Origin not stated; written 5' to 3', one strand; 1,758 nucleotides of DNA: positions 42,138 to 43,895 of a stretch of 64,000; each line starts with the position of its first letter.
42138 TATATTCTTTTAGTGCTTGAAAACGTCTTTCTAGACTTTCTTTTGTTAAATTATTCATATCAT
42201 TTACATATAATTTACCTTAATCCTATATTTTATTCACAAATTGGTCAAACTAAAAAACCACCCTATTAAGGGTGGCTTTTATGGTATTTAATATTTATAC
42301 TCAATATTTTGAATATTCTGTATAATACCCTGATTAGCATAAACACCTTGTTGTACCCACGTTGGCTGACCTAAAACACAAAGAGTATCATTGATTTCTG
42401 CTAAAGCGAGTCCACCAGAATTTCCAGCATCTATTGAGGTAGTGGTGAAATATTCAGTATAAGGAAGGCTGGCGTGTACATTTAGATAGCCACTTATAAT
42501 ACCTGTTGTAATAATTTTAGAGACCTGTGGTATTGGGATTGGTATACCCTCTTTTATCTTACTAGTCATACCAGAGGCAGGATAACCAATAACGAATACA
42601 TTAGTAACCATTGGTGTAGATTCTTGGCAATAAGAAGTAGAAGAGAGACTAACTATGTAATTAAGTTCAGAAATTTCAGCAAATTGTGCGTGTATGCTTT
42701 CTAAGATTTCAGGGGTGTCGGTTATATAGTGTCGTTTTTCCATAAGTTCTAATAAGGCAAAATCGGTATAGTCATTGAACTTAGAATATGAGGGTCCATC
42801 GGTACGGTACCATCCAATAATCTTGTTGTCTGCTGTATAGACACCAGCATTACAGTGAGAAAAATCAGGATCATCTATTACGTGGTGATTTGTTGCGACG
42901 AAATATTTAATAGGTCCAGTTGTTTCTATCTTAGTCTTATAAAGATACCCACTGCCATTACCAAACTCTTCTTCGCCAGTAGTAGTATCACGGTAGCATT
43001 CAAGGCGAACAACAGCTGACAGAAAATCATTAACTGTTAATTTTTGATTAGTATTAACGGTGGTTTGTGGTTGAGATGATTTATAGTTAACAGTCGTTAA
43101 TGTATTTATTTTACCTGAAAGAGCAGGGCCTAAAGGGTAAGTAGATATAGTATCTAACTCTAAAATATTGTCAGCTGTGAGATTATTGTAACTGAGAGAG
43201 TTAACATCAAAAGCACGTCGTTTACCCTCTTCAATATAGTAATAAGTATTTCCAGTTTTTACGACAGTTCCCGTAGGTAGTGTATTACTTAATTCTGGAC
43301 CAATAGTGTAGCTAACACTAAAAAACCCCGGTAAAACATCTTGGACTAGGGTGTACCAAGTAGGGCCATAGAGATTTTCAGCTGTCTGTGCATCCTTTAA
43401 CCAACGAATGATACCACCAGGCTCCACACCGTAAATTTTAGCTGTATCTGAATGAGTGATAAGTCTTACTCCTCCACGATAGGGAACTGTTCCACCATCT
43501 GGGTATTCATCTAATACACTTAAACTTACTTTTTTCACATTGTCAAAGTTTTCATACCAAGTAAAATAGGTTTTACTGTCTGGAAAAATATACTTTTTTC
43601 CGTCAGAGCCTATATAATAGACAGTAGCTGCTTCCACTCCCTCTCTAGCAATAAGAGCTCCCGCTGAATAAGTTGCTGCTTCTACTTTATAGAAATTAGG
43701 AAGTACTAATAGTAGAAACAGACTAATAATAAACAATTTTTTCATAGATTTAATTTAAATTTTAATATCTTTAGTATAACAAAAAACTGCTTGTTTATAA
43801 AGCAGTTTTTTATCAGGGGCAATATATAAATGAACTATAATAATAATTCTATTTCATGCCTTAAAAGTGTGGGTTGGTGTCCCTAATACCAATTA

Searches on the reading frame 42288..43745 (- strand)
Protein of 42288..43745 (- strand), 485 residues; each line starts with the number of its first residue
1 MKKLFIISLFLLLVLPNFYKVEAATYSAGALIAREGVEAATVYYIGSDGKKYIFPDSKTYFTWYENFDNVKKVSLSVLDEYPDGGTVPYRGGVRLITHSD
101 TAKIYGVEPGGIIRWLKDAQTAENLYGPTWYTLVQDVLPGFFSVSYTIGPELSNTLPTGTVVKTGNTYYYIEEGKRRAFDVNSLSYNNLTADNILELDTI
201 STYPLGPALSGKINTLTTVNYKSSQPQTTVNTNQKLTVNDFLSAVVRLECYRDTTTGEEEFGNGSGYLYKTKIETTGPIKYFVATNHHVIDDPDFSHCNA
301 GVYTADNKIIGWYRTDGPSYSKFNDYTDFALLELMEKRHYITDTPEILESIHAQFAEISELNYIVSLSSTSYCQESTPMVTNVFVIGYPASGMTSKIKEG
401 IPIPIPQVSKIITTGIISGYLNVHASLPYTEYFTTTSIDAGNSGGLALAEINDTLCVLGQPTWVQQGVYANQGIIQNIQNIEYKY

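Call 60: search_protein_families(library=pfam, proteins=[window:42288-43745:-], max_evalue=0.001)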
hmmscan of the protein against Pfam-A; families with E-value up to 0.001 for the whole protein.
window:42288-43745:- (485 aa): 2 families
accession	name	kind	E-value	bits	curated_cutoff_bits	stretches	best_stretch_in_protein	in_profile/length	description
PF01732.22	Mycop_pep_DUF31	-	1.1e-06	29.1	27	0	315-394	147-234/346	Mycoplasma peptidase (DUF31)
PF13365.12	Trypsin_2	-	1.3e-06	29.7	27.6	1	277-448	10-135/144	Trypsin-like peptidase domain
